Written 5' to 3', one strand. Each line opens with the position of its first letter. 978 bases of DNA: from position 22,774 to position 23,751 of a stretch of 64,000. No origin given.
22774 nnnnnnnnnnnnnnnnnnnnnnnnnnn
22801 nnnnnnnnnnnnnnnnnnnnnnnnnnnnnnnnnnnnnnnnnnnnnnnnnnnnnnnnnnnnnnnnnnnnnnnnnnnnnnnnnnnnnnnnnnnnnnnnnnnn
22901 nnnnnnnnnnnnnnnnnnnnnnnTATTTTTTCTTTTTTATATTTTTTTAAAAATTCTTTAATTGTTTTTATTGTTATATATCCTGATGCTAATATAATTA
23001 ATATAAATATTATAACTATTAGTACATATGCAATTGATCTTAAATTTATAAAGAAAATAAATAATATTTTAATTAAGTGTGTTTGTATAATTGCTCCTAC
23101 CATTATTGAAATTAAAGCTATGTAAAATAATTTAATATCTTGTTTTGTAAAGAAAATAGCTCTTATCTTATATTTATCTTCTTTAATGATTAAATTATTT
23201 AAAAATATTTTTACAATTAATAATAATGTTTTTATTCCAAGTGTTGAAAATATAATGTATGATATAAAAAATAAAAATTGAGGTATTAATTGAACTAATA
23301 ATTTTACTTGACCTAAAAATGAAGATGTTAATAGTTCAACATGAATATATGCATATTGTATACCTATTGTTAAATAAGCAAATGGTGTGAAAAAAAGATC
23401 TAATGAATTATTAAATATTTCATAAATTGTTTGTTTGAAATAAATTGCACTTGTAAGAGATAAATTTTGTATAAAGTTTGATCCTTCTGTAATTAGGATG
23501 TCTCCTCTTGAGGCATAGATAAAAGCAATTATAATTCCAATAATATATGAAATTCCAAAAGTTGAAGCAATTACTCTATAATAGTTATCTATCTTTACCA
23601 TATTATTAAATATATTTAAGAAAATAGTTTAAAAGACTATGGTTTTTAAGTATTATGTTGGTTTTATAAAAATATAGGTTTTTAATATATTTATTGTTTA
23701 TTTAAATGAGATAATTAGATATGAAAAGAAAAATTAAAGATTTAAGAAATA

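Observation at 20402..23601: Membrane protein + DUF87/HerA-like ATPase operon, a candidate membrane DNA or protein translocation module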

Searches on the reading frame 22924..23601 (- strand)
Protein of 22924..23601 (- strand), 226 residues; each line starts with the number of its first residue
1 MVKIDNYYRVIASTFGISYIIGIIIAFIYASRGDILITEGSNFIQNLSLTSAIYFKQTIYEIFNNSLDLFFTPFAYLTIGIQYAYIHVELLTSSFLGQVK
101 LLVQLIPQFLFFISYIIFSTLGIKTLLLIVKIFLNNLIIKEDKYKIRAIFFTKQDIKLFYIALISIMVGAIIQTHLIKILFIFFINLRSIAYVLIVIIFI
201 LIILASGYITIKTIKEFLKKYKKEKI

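Call 4: search_protein_families(library=pfam, proteins=[window:22924-23601:-], max_evalue=1)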
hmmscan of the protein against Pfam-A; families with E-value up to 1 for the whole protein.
window:22924-23601:- (226 aa): 0 families

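Call 5: search_protein_families(library=ncbifam, proteins=[window:22924-23601:-], max_evalue=1)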
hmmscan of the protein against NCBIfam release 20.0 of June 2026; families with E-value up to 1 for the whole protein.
window:22924-23601:- (226 aa): 0 families

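Call 7: find_homologous_proteins(query=window:22924-23601:-, max_evalue=0.01)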
Query window:22924-23601:- (226 aa): 25 proteins with E <= 0.01 among 1332 candidates.
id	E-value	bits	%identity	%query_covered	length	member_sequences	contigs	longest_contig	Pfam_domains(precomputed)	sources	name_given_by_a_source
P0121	1.3e-124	432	98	100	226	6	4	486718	-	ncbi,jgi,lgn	jgi:hypothetical protein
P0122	1.1e-96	341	74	96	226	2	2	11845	-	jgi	jgi:hypothetical protein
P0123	6.5e-96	339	75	99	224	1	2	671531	-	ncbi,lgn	-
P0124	1.3e-95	338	74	100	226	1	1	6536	-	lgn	-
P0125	4.4e-95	336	73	100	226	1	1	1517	-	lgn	-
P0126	5.3e-95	336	75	99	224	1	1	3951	-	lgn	-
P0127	6.9e-95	335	74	100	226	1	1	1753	-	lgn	-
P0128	1.6e-91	324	72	100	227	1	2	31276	-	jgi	jgi:hypothetical protein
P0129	3.4e-91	323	71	100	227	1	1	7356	-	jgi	jgi:hypothetical protein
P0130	7.3e-84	299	70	99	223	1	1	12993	-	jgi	jgi:hypothetical protein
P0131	6.1e-82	293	68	99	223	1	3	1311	-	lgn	-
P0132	9.2e-73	263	60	99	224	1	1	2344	-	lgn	-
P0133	3.2e-65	238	57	97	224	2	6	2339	-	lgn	-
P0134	4.7e-62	228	54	100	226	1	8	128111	-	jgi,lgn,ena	-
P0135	8.4e-61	224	55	98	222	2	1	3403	-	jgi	-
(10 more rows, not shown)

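Call 15: find_homologous_proteins(query=A1, max_evalue=0.01)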
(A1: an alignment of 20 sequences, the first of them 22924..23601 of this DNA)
Query A1 (20 sequences) (226 aa, profile of the alignment): 53 proteins with E <= 0.01 among 8000 candidates.
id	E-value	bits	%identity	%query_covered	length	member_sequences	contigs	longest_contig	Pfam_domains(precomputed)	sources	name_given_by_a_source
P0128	3.4e-96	339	72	100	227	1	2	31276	-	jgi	jgi:hypothetical protein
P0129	1.4e-95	337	71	100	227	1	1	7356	-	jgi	jgi:hypothetical protein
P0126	1.4e-95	337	75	99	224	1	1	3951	-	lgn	-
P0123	1.8e-95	337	75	99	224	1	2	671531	-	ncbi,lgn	-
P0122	2.7e-95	336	74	96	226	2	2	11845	-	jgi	jgi:hypothetical protein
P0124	5.5e-94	332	74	100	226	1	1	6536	-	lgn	-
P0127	9.9e-94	331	74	100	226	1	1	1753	-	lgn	-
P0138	3.3e-93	330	47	99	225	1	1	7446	-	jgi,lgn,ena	-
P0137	1.1e-92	328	48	94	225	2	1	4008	-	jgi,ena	-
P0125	1.5e-92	327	73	100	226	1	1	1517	-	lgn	-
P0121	1.5e-92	327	98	100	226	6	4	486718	-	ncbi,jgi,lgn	jgi:hypothetical protein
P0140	1.8e-92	327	48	94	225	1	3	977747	-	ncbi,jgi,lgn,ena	-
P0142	3.2e-91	323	49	92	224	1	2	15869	-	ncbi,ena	ncbi:MAG: hypothetical protein WCF78_01135 [archaeon]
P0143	6.3e-91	322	46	96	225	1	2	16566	-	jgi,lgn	-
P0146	9.6e-91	322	47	92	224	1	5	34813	-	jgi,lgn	-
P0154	1.7e-76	275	48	99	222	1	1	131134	-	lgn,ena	-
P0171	1.5e-61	226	40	99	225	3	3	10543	-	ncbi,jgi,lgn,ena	-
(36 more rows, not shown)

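Call 26: predict_structure(alignment_id=A1)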
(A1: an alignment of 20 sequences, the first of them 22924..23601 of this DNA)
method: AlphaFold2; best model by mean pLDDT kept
length: 226 residues; sequences in the alignment: 20
mean_pLDDT: 83.6   pTM: 0.72
mean pLDDT of the five models: 83.6, 83.5, 81.8, 81.1, 81.1
residues with pLDDT >= 90: 90; 70-90: 108; 50-70: 21; < 50: 7
segments of 3 or more residues with pLDDT < 50: 38-41
pLDDT, mean of each block of 10 residues (from residue 1): 71 92 87 61 59 85 94 93 87 78 86 95 93 89 84 89 95 84 73 86 92 83 59
secondary structure, 60 per line:
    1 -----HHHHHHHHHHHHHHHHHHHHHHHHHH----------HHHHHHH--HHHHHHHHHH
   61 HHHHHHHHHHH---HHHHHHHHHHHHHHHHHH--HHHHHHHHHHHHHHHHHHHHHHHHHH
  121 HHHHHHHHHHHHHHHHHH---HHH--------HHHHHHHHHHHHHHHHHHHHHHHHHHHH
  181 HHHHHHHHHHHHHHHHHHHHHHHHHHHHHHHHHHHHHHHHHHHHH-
elements in order: H6-31 H42-48 H51-71 H75-92 H95-138 H153-225

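Call 43: find_encoding_contigs(protein=P0171, flank=4000, max_places=2)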
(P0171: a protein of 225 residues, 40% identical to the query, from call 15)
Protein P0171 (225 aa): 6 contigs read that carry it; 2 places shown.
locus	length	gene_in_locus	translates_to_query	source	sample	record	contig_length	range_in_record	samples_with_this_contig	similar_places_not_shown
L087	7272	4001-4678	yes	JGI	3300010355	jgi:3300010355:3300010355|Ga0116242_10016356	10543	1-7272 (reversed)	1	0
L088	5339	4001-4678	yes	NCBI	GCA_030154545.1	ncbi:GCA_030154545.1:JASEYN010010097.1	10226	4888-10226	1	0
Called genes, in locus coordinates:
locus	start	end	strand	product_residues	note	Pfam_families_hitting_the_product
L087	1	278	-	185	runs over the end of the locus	-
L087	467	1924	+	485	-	-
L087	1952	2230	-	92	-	PF01918:Alba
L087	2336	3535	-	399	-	PF00266:Aminotran_5, PF00155:Aminotran_1_2 (weak), PF01041:DegT_DnrJ_EryC1 (weak), PF01053:Cys_Met_Meta_PP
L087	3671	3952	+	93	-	PF00935:Ribosomal_L44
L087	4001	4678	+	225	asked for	-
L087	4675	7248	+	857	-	PF14890:Intein_splicing, PF14528:LAGLIDADG_3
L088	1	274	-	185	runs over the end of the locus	-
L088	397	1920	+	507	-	-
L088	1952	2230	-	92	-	PF01918:Alba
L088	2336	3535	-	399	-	PF00266:Aminotran_5, PF00155:Aminotran_1_2 (weak), PF01041:DegT_DnrJ_EryC1 (weak), PF01053:Cys_Met_Meta_PP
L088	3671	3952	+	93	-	PF00935:Ribosomal_L44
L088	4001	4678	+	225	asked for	-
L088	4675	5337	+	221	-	?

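Call 44: find_encoding_contigs(protein=P0154, flank=4000, max_places=2)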
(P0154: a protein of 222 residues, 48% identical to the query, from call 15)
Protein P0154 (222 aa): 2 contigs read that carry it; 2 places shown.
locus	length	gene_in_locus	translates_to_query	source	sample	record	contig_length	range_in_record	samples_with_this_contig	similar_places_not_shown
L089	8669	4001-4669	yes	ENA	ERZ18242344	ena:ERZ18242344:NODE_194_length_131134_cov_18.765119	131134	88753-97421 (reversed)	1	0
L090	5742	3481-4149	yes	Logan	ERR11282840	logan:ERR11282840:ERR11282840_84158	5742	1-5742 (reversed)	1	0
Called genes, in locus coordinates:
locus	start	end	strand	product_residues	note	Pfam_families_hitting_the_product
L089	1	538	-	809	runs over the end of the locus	PF01326:PPDK_N, PF00391:PEP-utilizers, PF02896:PEP-utilizers_C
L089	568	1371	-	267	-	PF00258:Flavodoxin_1 (weak), PF12724:Flavodoxin_5, PF12838:Fer4_7 (weak), PF14697:Fer4_21 (faint), PF00037:Fer4 (weak), PF13237:Fer4_10, PF13187:Fer4_9, PF00037:Fer4 (weak), +3 more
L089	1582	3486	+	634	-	PF00270:DEAD (weak), PF04851:ResIII, PF06733:DEAD_2, PF13307:Helicase_C_2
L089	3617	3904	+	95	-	PF00935:Ribosomal_L44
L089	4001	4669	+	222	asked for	-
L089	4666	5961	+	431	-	PF01935:DUF87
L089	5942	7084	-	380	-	PF07690:MFS_1, PF13347:MFS_2, PF07690:MFS_1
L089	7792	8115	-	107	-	PF09685:MamF_MmsF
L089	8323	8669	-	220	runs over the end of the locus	PF06026:Rib_5-P_isom_A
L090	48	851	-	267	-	PF00258:Flavodoxin_1 (weak), PF12724:Flavodoxin_5, PF12838:Fer4_7 (weak), PF14697:Fer4_21 (faint), PF00037:Fer4 (weak), PF13237:Fer4_10, PF13187:Fer4_9, PF00037:Fer4 (weak), +3 more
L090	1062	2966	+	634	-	PF00270:DEAD (weak), PF04851:ResIII, PF06733:DEAD_2, PF13307:Helicase_C_2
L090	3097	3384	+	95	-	PF00935:Ribosomal_L44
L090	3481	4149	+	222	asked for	-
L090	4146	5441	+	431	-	PF01935:DUF87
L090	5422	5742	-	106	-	?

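Call 48: search_protein_representatives(alignment_id=A1)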
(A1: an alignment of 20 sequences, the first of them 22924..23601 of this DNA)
Query: 20 sequences, 225 profile positions. Proteins with E-value up to 0.001 (for the whole library): 6; up to 1e-10: 5; up to 1e-30: 3. The best 6 are listed.
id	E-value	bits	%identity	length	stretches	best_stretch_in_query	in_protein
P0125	4.7e-93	327.4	-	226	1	1-224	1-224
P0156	3.6e-72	259.1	-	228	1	2-223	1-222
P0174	4.1e-64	232.7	-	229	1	2-223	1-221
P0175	9.3e-22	94.2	-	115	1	108-221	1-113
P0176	1.5e-17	80.5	-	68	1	159-224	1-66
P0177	7.0e-08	48.8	-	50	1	176-221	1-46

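Call 52: search_solved_structures(query=A1, max_evalue=10)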
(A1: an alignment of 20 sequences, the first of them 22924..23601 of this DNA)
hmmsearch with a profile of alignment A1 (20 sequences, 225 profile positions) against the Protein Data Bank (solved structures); distinct sequences matched with E-value up to 10: 6.
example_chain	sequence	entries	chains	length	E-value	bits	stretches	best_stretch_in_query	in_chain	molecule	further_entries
7ji3_A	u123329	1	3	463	0.085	15.8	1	187-223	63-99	Proton-activated chloride channel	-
8fbl_A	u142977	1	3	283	0.096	15.6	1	187-222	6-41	Proton-activated chloride channel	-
7jna_A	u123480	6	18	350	0.1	15.5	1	187-222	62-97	Proton-activated chloride channel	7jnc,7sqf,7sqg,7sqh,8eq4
8zlb_A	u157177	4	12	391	0.12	15.3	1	187-222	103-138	Proton-activated chloride channel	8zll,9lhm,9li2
9hqn_A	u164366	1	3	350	0.13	15.2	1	187-222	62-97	Proton-activated chloride channel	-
8h8d_A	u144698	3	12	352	0.31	14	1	187-222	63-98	Proton-activated chloride channel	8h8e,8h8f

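Call 55: search_protein_families(library=padloc, proteins=[window:22924-23601:-], max_evalue=0.1)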
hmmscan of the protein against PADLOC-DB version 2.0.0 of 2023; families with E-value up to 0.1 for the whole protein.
window:22924-23601:- (226 aa): 2 families
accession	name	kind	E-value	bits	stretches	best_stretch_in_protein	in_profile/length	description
PDLC03878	NsnB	-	0.0017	16.2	1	6-39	210-243/345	-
PDLC05037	PDC-S55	-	0.022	12.8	1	190-226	7-43/182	-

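Call 56: search_protein_families(library=phrogs, proteins=[window:22924-23601:-], max_evalue=0.1)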
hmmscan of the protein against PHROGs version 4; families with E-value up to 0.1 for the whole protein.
window:22924-23601:- (226 aa): 0 families

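Call 65: find_encoding_contigs(protein=P0121, flank=4000, max_places=2)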
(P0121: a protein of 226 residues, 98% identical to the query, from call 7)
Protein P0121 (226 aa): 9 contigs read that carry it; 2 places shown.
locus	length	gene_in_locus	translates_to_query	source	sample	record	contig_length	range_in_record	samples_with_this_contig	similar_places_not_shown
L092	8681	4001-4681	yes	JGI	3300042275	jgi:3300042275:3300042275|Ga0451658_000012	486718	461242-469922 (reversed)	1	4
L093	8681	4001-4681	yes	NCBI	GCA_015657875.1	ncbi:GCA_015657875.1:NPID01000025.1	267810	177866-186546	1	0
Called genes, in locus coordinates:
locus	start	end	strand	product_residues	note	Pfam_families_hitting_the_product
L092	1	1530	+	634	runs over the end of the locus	PF00270:DEAD (weak), PF04851:ResIII, PF06733:DEAD_2, PF13307:Helicase_C_2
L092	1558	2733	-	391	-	PF02661:Fic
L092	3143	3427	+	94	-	PF00935:Ribosomal_L44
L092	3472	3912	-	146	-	-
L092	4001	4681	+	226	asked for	-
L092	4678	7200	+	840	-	PF14890:Intein_splicing, PF14528:LAGLIDADG_3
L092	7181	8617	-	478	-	PF07690:MFS_1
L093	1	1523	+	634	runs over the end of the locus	PF00270:DEAD (weak), PF04851:ResIII, PF06733:DEAD_2, PF13307:Helicase_C_2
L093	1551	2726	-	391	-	PF02661:Fic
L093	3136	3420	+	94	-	PF00935:Ribosomal_L44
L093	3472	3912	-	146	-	-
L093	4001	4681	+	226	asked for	-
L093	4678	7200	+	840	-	PF14890:Intein_splicing, PF14528:LAGLIDADG_3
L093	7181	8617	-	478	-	PF07690:MFS_1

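Call 69: fold_search(model_id=the predicted structure, library=pdb)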
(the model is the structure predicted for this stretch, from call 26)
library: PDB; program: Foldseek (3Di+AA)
matches with E <= 10: 32; with E <= 0.001: 0
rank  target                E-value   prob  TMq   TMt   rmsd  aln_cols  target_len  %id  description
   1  8t3o_R                1.4e+00  0.14  0.21  0.17  14.3       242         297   14  Cryo-EM structure of the TUG-891 bound FFA4-Gq complex (released 2024-01-17)
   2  4u9l_A                3.6e+00  0.08  0.18  0.21  18.6       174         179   15  Structure of a membrane protein (released 2014-12-03)
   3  8ce1_C                3.6e+00  0.06  0.18  0.17  21.3       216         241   11  Cytochrome c maturation complex CcmABCD (released 2023-09-06)
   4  5krw_MODEL_1_A        4.0e+00  0.05  0.15  0.20  13.5       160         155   13  Recognition and targeting mechanisms by chaperones in flagella assembly and operation (released 2016-08-17)
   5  9fq7_3G               4.2e+00  0.11  0.27  0.19  18.3       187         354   18  Perkinsus marinus Respiratory supercomplex CII2CIII2CIV2 in c1 sate (released 2025-07-02)
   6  7b0p_B                4.2e+00  0.05  0.20  0.21  21.6       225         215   14  In meso structure of the membrane integral lipoprotein intramolecular transacylase Lit from Bacillus cereus in space g (released 2021-05-26)
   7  9itt_T                4.6e+00  0.06  0.22  0.22  22.0       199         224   14  Chloroflexus aurantiacus ADP-bound ATP synthase, state 2 (released 2025-03-19)
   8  7qhm_F                4.8e+00  0.03  0.15  0.17  16.6       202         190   12  Cytochrome bcc-aa3 supercomplex (respiratory supercomplex III2/IV2) from Corynebacterium glutamicum (stigmatellin and  (released 2022-05-18)
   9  9qn7_A                5.3e+00  0.07  0.23  0.17  16.5       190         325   10  Structure of talin in complex with a peptide fragment (released 2025-10-08)
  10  4u9n_A                5.6e+00  0.04  0.14  0.17  17.1       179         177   12  Structure of a membrane protein (released 2014-12-03)
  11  8tzj_C                5.6e+00  0.04  0.17  0.19  16.7       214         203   11  Cryo-EM structure of Vibrio cholerae FtsE/FtsX complex (released 2023-12-20)
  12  9k49_B                5.6e+00  0.04  0.20  0.20  23.0       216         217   16  Cryo-EM structure of inner membrane TolQRA complex in CYMAL-6-Neopentyl Glycol detergent micelles (released 2025-07-09)
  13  9z6u_E                5.8e+00  0.05  0.18  0.26  18.4       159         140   18  The structure of TMD with 2 TARPs and 2 CNIHs from all native AMPA receptor subtypes (released 2026-02-04)
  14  9qef_J                6.1e+00  0.03  0.17  0.19  17.5       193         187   14  Respiratory supercomplex from Mycobacterium smegmatis with decylubiquinone (released 2026-01-21)
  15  3b5y_A                6.4e+00  0.02  0.13  0.06  20.7       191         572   14  Crystal Structure of MsbA from Salmonella typhimurium with AMPPNP (released 2007-12-04)
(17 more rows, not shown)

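Call 77: search_dna_similar(query=window:22924-23601:-, collection=plasmids, mode=protein, max_evalue=0.01, max_rows=10)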
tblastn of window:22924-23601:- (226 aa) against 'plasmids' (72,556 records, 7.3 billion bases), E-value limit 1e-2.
No match.
